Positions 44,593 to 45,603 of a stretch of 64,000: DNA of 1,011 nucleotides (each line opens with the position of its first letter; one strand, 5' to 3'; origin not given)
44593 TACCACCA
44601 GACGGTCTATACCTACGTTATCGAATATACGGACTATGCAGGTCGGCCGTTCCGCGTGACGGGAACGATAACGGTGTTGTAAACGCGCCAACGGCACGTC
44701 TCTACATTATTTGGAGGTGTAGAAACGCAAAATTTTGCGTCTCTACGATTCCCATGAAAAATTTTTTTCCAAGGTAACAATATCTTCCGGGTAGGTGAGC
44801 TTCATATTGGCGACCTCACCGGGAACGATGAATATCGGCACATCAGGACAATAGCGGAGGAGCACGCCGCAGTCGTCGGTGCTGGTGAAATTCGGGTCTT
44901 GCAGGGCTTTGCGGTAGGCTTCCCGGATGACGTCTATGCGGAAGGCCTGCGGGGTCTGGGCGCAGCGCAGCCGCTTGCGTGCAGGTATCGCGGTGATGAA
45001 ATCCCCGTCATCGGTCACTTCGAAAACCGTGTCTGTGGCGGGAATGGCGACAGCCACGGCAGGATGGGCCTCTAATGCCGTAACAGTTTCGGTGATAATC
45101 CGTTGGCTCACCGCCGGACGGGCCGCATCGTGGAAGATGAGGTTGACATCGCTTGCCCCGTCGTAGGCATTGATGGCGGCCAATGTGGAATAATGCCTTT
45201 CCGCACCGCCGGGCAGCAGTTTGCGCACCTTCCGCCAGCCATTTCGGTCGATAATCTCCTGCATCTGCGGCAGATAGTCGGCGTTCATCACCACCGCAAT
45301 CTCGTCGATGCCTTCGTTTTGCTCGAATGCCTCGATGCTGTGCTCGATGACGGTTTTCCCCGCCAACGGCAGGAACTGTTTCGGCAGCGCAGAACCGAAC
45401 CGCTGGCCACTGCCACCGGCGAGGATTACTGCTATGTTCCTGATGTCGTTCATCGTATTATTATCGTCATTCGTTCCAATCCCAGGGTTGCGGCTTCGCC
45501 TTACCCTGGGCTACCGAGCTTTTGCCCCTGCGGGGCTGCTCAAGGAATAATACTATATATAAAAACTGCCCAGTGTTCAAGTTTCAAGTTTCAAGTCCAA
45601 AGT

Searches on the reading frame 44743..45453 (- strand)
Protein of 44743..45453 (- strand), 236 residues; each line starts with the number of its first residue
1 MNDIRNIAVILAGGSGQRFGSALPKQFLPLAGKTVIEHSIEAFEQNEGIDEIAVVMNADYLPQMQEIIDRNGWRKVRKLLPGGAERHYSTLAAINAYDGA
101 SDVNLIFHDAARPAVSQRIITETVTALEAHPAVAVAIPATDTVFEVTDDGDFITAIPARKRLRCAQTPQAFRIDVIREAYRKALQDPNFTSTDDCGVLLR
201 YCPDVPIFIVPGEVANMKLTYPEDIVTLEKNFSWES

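Call 11: find_encoding_contigs(protein=window:44743-45453:-, flank=3000, max_places=6)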
Protein window:44743-45453:- (236 aa): 24 contigs read that carry it; 6 places shown.
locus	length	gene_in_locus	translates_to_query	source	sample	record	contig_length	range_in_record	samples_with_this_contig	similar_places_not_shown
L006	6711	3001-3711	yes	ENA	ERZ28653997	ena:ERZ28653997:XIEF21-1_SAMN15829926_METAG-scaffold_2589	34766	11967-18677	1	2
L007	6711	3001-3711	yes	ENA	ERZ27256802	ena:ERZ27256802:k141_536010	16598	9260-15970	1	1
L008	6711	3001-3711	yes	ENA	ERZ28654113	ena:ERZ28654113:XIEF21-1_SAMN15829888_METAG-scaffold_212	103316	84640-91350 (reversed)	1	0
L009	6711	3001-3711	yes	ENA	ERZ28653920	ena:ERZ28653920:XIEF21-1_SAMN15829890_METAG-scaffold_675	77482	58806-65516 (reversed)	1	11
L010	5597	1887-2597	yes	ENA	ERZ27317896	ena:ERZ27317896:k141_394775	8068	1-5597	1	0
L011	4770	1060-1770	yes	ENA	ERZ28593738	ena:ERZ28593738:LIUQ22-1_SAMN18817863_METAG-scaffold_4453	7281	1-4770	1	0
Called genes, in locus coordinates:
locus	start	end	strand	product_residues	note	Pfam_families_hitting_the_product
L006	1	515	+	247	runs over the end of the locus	PF00005:ABC_tran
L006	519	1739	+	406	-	PF12704:MacB_PCD, PF02687:FtsX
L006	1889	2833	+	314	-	PF02588:YitT_membrane, PF10035:DUF2179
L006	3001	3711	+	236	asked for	PF00483:NTP_transferase (weak), PF01128:IspD, PF12804:NTP_transf_3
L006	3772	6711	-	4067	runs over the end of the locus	PF01483:P_proprotein (faint), PF13573:SprB, PF13585:CHU_C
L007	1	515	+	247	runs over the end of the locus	PF00005:ABC_tran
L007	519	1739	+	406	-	PF12704:MacB_PCD, PF02687:FtsX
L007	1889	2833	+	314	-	PF02588:YitT_membrane, PF10035:DUF2179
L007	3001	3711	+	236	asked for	PF00483:NTP_transferase (weak), PF01128:IspD, PF12804:NTP_transf_3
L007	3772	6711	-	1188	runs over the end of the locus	?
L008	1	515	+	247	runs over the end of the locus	PF00005:ABC_tran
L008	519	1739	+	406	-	PF12704:MacB_PCD, PF02687:FtsX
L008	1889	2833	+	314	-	PF02588:YitT_membrane, PF10035:DUF2179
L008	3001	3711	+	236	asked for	PF00483:NTP_transferase (weak), PF01128:IspD, PF12804:NTP_transf_3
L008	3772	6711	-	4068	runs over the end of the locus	PF01483:P_proprotein (faint), PF13573:SprB, PF13585:CHU_C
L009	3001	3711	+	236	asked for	PF00483:NTP_transferase (weak), PF01128:IspD, PF12804:NTP_transf_3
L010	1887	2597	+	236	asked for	PF00483:NTP_transferase (weak), PF01128:IspD, PF12804:NTP_transf_3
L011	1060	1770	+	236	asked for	PF00483:NTP_transferase (weak), PF01128:IspD, PF12804:NTP_transf_3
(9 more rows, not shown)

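Call 13: find_homologous_proteins(query=window:44743-45453:-, max_evalue=1e-30)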
Query window:44743-45453:- (236 aa): 2344 proteins with E <= 1e-30 among 3732 candidates; the best 120 are listed.
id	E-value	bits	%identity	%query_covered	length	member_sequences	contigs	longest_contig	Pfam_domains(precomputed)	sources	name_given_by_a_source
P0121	2.3e-143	493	95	98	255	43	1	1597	PF00483.30,PF01128.26,PF12804.14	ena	-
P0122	3.6e-137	473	89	100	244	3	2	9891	PF00483.30,PF01128.26,PF12804.14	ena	-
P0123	5.0e-137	473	89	100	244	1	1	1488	PF00483.30,PF01128.26,PF12804.14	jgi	jgi:2-C-methyl-D-erythritol 4-phosphate cytidylyltransferase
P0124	3.6e-135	467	89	100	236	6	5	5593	PF00483.30,PF01128.26,PF12804.14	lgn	-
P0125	5.2e-134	463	88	99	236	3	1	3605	PF00483.30,PF01128.26,PF12804.14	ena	-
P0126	8.7e-132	456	86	99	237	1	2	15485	PF00483.30,PF01128.26,PF12804.14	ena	-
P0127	1.2e-131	455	87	98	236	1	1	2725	PF00483.30,PF01128.26,PF12804.14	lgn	-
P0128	2.5e-131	454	88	97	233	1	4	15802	PF00483.30,PF01128.26,PF12804.14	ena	-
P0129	3.1e-131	454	85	99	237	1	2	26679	PF00483.30,PF01128.26,PF12804.14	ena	-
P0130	4.2e-131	453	86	100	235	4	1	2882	PF00483.30,PF01128.26,PF12804.14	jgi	-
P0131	4.4e-131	453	85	99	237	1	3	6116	PF00483.30,PF01128.26,PF12804.14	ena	-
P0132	2.1e-130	451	88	99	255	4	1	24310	PF00483.30,PF01128.26,PF12804.14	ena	-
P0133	2.2e-130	451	85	99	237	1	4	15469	PF00483.30,PF01128.26,PF12804.14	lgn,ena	-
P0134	2.4e-130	451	86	99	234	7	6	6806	PF00483.30,PF01128.26,PF12804.14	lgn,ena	-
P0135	2.5e-130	451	87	97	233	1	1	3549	PF01128.26,PF12804.14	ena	-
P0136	5.3e-130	450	85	99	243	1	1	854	PF00483.30,PF01128.26,PF12804.14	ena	-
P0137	6.0e-130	450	85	99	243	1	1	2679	PF00483.30,PF01128.26,PF12804.14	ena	-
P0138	4.2e-129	447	86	98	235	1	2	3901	PF00483.30,PF01128.26,PF12804.14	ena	-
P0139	7.9e-129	446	84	99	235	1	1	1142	PF00483.30,PF01128.26,PF12804.14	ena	-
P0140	1.0e-128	446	85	99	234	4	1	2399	PF01128.26,PF12804.14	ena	-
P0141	1.1e-128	445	85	99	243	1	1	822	PF00483.30,PF01128.26,PF12804.14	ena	-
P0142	2.2e-128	444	87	97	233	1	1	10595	PF00483.30,PF01128.26,PF12804.14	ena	-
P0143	3.4e-128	444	83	100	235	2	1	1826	PF00483.30,PF01128.26,PF12804.14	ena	-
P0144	6.4e-128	443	84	100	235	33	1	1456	PF00483.30,PF01128.26,PF12804.14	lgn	-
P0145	9.2e-128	442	85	97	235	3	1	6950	PF00483.30,PF01128.26,PF12804.14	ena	-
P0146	5.0e-127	440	85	99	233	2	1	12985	PF00483.30,PF01128.26,PF12804.14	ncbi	-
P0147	5.2e-127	440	87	95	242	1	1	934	PF00483.30,PF01128.26,PF12804.14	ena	-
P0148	2.2e-126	438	84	99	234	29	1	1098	PF00483.30,PF01128.26,PF12804.14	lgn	-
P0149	2.9e-126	438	83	100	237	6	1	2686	PF00483.30,PF01128.26,PF12804.14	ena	-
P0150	5.1e-126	437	83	99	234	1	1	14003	PF00483.30,PF01128.26,PF12804.14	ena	-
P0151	5.7e-126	437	83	99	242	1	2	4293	PF00483.30,PF01128.26,PF12804.14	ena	-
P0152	6.2e-126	436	83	99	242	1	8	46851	PF01128.26,PF12804.14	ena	-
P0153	7.2e-126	436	86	97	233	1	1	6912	PF00483.30,PF01128.26,PF12804.14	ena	-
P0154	1.1e-125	436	84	99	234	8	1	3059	PF00483.30,PF01128.26,PF12804.14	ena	-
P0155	1.1e-125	436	82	99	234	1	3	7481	PF00483.30,PF01128.26,PF12804.14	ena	-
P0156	1.7e-125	435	83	99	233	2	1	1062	PF00483.30,PF01128.26,PF12804.14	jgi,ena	-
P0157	6.6e-125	433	85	95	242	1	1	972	PF01128.26,PF12804.14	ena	-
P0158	8.7e-125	433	85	95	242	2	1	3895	PF01128.26,PF12804.14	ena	-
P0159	1.7e-124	432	85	95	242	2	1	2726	PF01128.26,PF12804.14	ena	-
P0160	1.8e-124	432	82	99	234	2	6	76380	PF00483.30,PF01128.26,PF12804.14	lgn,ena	-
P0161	1.8e-124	432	82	98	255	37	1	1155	PF01128.26,PF12804.14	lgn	-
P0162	2.4e-124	431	85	94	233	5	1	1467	PF00483.30,PF01128.26,PF12804.14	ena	-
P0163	2.9e-124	431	85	95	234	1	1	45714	PF01128.26,PF12804.14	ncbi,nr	ncbi:MAG: 2-C-methyl-D-erythritol 4-phosphate cytidylyltransferase [Bacteroidales bacterium]|nr:2-C-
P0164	3.2e-124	431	85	95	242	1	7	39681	PF01128.26,PF12804.14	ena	-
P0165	6.3e-124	430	85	95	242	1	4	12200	PF01128.26,PF12804.14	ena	-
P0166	1.2e-123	429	84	95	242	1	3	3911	PF01128.26,PF12804.14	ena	-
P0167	1.2e-123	429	85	94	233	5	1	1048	PF00483.30,PF01128.26,PF12804.14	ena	-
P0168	5.8e-123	427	84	95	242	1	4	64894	PF01128.26,PF12804.14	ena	-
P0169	7.0e-123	426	82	99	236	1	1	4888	PF00483.30,PF01128.26,PF12804.14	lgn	-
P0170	8.1e-123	426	83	96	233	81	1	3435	PF00483.30,PF01128.26,PF12804.14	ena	-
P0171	8.6e-123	426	82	99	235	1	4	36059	PF00483.30,PF01128.26,PF12804.14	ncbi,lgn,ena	-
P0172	1.3e-122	426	81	99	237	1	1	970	PF00483.30,PF01128.26,PF12804.14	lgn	-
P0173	1.5e-122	425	84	95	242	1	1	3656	PF01128.26,PF12804.14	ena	-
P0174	4.5e-122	424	80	100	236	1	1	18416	PF00483.30,PF01128.26,PF12804.14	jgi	jgi:2-C-methyl-D-erythritol 4-phosphate cytidylyltransferase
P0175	7.8e-122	423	83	95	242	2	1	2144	PF01128.26,PF12804.14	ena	-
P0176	3.9e-121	421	84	94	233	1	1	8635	PF00483.30,PF01128.26,PF12804.14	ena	-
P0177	4.2e-121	421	80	100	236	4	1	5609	PF00483.30,PF01128.26,PF12804.14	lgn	-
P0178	4.6e-121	421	81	97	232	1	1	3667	PF00483.30,PF01128.26,PF12804.14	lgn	-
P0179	6.1e-121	420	80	100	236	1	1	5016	PF00483.30,PF01128.26,PF12804.14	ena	-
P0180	6.3e-121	420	81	97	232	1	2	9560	PF00483.30,PF01128.26,PF12804.14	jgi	-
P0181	1.1e-120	419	81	98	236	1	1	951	PF00483.30,PF01128.26,PF12804.14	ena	-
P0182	1.4e-120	419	82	98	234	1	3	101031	PF00483.30,PF01128.26,PF12804.14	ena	-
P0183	1.9e-120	418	80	99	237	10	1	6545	PF00483.30,PF01128.26,PF12804.14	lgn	-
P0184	2.2e-120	418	81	98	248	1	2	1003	PF00483.30,PF01128.26,PF12804.14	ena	-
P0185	2.5e-120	418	80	100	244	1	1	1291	PF00483.30,PF01128.26,PF12804.14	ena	-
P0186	3.2e-120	418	81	97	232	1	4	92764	PF00483.30,PF01128.26,PF12804.14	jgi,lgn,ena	-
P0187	3.4e-120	418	80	100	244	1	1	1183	PF00483.30,PF01128.26,PF12804.14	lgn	-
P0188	8.4e-120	416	79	100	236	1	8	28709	PF00483.30,PF01128.26,PF12804.14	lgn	-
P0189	8.9e-120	416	80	100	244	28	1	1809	PF00483.30,PF01128.26,PF12804.14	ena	-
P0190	9.4e-120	416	78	100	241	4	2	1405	PF01128.26,PF12804.14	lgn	-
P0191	1.2e-119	416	79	100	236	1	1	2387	PF00483.30,PF01128.26,PF12804.14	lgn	-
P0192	1.2e-119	416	79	99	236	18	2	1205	PF00483.30,PF01128.26,PF12804.14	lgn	-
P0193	1.5e-119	416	81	95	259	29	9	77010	PF00483.30,PF01128.26,PF12804.14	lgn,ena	-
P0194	1.7e-119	415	80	100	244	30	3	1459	PF00483.30,PF01128.26,PF12804.14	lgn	-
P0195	2.1e-119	415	80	100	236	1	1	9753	PF00483.30,PF01128.26,PF12804.14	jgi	jgi:2-C-methyl-D-erythritol 4-phosphate cytidylyltransferase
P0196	3.1e-119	415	79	100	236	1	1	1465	PF00483.30,PF01128.26,PF12804.14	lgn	-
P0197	3.3e-119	414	80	100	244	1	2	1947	PF00483.30,PF01128.26,PF12804.14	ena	-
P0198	3.8e-119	414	79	99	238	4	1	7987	PF00483.30,PF01128.26,PF12804.14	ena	-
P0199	8.2e-119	413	81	95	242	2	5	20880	PF00483.30,PF01128.26,PF12804.14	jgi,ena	-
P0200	9.3e-119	413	80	98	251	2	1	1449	PF00483.30,PF01128.26,PF12804.14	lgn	-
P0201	1.2e-118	413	78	99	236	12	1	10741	PF00483.30,PF01128.26,PF12804.14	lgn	-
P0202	2.0e-118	412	81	97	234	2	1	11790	PF00483.30,PF01128.26,PF12804.14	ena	-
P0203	2.9e-118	411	81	97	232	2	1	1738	PF01128.26,PF12804.14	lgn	-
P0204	3.9e-118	411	81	97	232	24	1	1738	PF01128.26,PF12804.14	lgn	-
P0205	9.8e-118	410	79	99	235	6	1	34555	PF00483.30,PF01128.26,PF12804.14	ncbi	-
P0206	2.9e-117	408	78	99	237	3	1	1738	PF00483.30,PF01128.26,PF12804.14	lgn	-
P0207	3.5e-117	408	80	95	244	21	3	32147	PF01128.26,PF12804.14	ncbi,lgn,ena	-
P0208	2.7e-116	405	78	99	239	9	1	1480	PF01128.26,PF12804.14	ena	-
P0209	3.5e-116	405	76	99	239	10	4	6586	PF00483.30,PF01128.26,PF12804.14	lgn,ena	-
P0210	5.2e-116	404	77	100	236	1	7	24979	PF00483.30,PF01128.26,PF12804.14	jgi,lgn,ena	jgi:2-C-methyl-D-erythritol 4-phosphate cytidylyltransferase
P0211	6.7e-116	404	80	95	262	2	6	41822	PF00483.30,PF01128.26,PF12804.14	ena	-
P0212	8.2e-116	403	69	95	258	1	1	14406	PF00483.30,PF01128.26,PF12804.14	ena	-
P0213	9.8e-116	403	78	99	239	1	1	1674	PF00483.30,PF01128.26,PF12804.14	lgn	-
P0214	3.2e-115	401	78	99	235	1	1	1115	PF00483.30,PF01128.26,PF12804.14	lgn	-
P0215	3.3e-115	401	79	95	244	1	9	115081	PF01128.26,PF12804.14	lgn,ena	-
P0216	4.0e-115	401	77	99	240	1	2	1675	PF00483.30,PF01128.26,PF12804.14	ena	-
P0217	4.4e-115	401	79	97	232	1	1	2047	PF00483.30,PF01128.26,PF12804.14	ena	-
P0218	7.6e-115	400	79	95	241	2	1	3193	PF00483.30,PF01128.26,PF12804.14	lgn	-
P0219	1.0e-114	400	77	98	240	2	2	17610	PF00483.30,PF01128.26,PF12804.14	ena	-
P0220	1.0e-114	400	77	98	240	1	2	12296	PF00483.30,PF01128.26,PF12804.14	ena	-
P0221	1.1e-114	400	76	97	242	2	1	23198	PF00483.30,PF01128.26,PF12804.14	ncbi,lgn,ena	-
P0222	1.4e-114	399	77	97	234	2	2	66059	PF00483.30,PF01128.26,PF12804.14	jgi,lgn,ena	-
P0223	1.6e-114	399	78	97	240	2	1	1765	PF01128.26,PF12804.14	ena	-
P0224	1.7e-114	399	76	100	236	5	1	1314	PF00483.30,PF01128.26,PF12804.14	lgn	-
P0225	1.9e-114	399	78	95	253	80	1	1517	PF01128.26,PF12804.14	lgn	-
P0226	2.5e-114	398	78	99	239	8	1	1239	PF01128.26,PF12804.14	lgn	-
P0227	2.5e-114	398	79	97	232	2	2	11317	PF00483.30,PF01128.26,PF12804.14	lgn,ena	-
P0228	8.4e-114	397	77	99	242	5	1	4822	PF00483.30,PF01128.26,PF12804.14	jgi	jgi:2-C-methyl-D-erythritol 4-phosphate cytidylyltransferase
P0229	9.1e-114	397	76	98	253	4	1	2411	PF01128.26,PF12804.14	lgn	-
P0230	1.5e-113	396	78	97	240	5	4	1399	PF00483.30,PF01128.26,PF12804.14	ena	-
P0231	1.8e-113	396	77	95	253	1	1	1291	PF01128.26,PF12804.14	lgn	-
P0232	2.9e-113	395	77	97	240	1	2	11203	PF01128.26,PF12804.14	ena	-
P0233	2.9e-113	395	75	97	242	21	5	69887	PF00483.30,PF01128.26,PF12804.14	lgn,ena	-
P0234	3.1e-113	395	75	98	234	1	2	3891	PF00483.30,PF01128.26,PF12804.14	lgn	-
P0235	3.4e-113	395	77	97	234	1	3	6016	PF00483.30,PF01128.26,PF12804.14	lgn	-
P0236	3.5e-113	395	77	98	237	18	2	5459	PF00483.30,PF01128.26,PF12804.14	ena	-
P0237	7.7e-113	394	76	99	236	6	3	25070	PF00483.30,PF01128.26,PF12804.14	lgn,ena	-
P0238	1.4e-112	393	76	99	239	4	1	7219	PF00483.30,PF01128.26,PF12804.14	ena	-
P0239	2.8e-112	392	76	99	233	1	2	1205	PF00483.30,PF01128.26,PF12804.14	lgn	-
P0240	5.0e-112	391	76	97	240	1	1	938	PF01128.26,PF12804.14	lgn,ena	-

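Call 30: find_related_loci(query=window:44743-45453:-, collection=metagenome_contigs, flank=6000)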
Query window:44743-45453:- (236 aa) in metagenome_contigs; peptide patterns used: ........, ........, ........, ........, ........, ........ (x = any residue, [..] = any of these).
555 stretches matched a pattern; 298 encode a relative of the query (tblastn E <= 1e-3); the best 80 are kept; 80 distinct loci.
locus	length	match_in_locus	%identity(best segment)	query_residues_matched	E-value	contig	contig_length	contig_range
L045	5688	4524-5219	96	1-232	2e-153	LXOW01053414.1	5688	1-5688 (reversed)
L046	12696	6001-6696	97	1-232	4e-152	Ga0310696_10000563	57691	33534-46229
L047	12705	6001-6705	89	1-235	1e-144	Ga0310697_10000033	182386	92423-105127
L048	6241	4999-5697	86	1-233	2e-139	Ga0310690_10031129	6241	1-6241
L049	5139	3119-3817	88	1-233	2e-139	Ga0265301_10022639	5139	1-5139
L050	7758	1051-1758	83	1-236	6e-137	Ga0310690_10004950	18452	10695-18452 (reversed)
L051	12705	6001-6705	84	1-235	2e-136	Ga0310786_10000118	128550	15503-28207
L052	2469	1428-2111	86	6-233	3e-143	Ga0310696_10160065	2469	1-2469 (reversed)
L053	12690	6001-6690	82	1-230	2e-129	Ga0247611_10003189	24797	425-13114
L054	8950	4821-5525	80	1-235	3e-127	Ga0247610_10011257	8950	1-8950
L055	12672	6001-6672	82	1-224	4e-126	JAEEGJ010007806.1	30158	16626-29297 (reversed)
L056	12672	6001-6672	82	1-224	4e-126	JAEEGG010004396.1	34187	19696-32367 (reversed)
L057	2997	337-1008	81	1-224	2e-129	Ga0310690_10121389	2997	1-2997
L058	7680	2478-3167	73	1-230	5e-115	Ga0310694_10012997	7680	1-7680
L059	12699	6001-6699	88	1-233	3e-138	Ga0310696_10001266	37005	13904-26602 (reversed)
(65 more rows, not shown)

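Call 44: find_encoding_contigs(protein=P0205, flank=1500, max_places=2)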
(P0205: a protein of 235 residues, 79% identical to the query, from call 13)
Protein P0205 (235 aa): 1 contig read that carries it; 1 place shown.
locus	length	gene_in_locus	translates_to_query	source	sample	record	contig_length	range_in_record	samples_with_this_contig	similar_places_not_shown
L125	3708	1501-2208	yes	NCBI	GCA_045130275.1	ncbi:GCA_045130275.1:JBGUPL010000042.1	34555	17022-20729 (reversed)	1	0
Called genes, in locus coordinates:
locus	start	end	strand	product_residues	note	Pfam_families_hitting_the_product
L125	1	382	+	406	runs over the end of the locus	PF12704:MacB_PCD, PF02687:FtsX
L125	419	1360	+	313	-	PF02588:YitT_membrane, PF10035:DUF2179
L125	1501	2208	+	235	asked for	PF00483:NTP_transferase (weak), PF01128:IspD, PF12804:NTP_transf_3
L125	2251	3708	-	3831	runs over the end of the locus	PF01483:P_proprotein (faint), PF13573:SprB (weak), PF13585:CHU_C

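Call 45: find_encoding_contigs(protein=P0212, flank=1500, max_places=2)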
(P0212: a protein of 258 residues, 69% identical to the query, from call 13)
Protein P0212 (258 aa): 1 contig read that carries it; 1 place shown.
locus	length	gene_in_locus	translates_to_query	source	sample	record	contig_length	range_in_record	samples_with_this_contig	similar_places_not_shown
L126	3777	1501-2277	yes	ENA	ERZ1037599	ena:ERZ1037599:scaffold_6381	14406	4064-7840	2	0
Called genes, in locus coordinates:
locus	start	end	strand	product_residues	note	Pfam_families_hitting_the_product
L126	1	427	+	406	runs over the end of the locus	PF12704:MacB_PCD, PF02687:FtsX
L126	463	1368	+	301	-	PF02588:YitT_membrane, PF10035:DUF2179 (weak)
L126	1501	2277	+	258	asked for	PF00483:NTP_transferase (weak), PF01128:IspD, PF12804:NTP_transf_3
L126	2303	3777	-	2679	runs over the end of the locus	?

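Call 46: find_encoding_contigs(protein=P0182, flank=1500, max_places=2)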
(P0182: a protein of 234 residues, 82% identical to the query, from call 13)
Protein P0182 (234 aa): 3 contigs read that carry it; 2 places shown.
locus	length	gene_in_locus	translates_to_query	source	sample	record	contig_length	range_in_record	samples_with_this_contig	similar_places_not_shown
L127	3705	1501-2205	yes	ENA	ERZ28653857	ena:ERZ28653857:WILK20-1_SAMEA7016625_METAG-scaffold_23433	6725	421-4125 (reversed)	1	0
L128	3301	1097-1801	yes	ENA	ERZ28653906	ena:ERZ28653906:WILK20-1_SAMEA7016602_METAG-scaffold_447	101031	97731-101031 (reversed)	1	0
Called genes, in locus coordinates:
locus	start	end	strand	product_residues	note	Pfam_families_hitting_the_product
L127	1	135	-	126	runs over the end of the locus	PF13635:DUF4143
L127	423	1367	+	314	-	PF19700:DUF6198 (faint), PF02588:YitT_membrane, PF10035:DUF2179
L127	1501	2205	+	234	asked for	PF00483:NTP_transferase (weak), PF01128:IspD, PF12804:NTP_transf_3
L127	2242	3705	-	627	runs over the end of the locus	?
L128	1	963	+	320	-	?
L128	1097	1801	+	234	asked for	PF00483:NTP_transferase (weak), PF01128:IspD, PF12804:NTP_transf_3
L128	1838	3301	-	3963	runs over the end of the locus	PF01483:P_proprotein (faint), PF13573:SprB, PF13585:CHU_C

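Call 53: find_encoding_contigs(protein=P0160, flank=1200, max_places=1)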
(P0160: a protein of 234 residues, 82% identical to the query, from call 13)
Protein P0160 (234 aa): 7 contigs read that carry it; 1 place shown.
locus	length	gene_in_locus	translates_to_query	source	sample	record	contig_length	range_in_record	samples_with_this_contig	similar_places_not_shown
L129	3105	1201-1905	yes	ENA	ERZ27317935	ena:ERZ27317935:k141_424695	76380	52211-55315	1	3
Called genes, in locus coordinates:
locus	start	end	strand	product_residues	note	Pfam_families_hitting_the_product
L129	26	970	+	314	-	PF02588:YitT_membrane, PF10035:DUF2179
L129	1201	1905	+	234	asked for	PF00483:NTP_transferase (weak), PF01128:IspD, PF12804:NTP_transf_3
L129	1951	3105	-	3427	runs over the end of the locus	PF07603:Lcl_C (faint), PF01483:P_proprotein (faint), PF13573:SprB (weak), PF13585:CHU_C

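Call 54: find_encoding_contigs(protein=P0146, flank=1200, max_places=1)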
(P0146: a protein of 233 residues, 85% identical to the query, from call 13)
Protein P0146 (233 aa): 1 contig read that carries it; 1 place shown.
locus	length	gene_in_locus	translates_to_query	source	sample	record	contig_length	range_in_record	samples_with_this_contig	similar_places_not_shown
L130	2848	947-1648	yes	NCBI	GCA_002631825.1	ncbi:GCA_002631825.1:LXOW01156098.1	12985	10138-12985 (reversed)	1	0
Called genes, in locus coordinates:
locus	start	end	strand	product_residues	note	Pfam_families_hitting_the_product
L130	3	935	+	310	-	?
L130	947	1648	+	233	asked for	PF00483:NTP_transferase (weak), PF01128:IspD, PF12804:NTP_transf_3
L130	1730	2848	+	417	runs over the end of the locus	PF07969:Amidohydro_3 (weak), PF01979:Amidohydro_1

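Call 55: find_encoding_contigs(protein=P0224, flank=1200, max_places=1)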
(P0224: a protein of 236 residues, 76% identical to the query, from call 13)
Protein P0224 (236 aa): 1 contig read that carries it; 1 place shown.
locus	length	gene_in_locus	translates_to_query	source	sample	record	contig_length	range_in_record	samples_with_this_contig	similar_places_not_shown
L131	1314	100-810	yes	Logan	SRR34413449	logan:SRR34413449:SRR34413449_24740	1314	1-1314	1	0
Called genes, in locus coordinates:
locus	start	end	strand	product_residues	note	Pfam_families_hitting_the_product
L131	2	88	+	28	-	?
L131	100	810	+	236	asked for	PF00483:NTP_transferase (weak), PF01128:IspD, PF12804:NTP_transf_3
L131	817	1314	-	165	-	?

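Call 56: find_encoding_contigs(protein=P0149, flank=1200, max_places=1)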
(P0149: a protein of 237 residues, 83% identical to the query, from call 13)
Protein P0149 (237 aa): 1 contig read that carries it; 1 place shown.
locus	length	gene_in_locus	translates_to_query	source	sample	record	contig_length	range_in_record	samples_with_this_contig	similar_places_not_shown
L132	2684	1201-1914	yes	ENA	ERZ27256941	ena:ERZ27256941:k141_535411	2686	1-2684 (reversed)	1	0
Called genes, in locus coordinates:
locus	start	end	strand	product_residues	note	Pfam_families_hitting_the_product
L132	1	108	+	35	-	?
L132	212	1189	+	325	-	PF02588:YitT_membrane, PF10035:DUF2179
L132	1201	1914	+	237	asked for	PF00483:NTP_transferase (weak), PF01128:IspD, PF12804:NTP_transf_3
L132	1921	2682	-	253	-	?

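Call 69: search_protein_representatives(protein=window:44743-45453:-)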
Query: 236 residues. Proteins with E-value up to 0.001 (for the whole library): 23212; up to 1e-10: 13839; up to 1e-30: 699. The best 150 are listed.
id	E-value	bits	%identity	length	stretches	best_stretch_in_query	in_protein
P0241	2.3e-85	302.1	62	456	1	4-233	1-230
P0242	1.2e-80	286.6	56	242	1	4-230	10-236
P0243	5.3e-80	284.5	61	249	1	4-229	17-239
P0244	3.3e-79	281.9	57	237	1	5-232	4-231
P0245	5.0e-78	278.1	56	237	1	5-229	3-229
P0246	6.6e-74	264.6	54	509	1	6-233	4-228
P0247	3.1e-69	249.3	55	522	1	5-230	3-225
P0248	1.6e-68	247.0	53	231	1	5-229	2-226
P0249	6.4e-68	245.0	56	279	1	5-229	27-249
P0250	1.1e-65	237.8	55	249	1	5-230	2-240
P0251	2.2e-65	236.7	50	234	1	6-229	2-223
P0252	2.8e-64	233.1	51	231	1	6-230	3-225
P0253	4.9e-64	232.3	51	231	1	5-227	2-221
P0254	4.1e-63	229.3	51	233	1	7-231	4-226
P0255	4.3e-63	229.2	52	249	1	4-229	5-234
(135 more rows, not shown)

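Call 72: find_encoding_contigs(protein=P0171, flank=1200, max_places=3)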
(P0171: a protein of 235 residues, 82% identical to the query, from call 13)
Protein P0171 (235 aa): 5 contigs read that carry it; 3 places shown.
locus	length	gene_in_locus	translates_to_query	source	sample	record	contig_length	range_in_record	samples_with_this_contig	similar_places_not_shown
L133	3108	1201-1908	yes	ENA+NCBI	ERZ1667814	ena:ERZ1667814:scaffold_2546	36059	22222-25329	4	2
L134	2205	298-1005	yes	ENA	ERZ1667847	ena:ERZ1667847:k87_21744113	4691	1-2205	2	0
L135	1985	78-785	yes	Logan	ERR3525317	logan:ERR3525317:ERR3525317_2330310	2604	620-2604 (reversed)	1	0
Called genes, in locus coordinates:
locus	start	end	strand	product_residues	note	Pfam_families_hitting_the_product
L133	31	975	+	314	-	PF02588:YitT_membrane, PF10035:DUF2179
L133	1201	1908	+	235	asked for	PF00483:NTP_transferase (weak), PF01128:IspD, PF12804:NTP_transf_3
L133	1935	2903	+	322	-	PF01555:N6_N4_Mtase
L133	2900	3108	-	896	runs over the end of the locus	PF02739:5_3_exonuc_N, PF01367:5_3_exonuc, PF01612:DNA_pol_A_exo1, PF22619:DNA_polI_exo1 (weak), PF00476:DNA_pol_A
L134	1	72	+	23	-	?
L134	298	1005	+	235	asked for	PF00483:NTP_transferase (weak), PF01128:IspD, PF12804:NTP_transf_3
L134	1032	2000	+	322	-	PF01555:N6_N4_Mtase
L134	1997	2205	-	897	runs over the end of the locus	?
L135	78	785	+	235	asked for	PF00483:NTP_transferase (weak), PF01128:IspD, PF12804:NTP_transf_3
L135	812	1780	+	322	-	PF01555:N6_N4_Mtase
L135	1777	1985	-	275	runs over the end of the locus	?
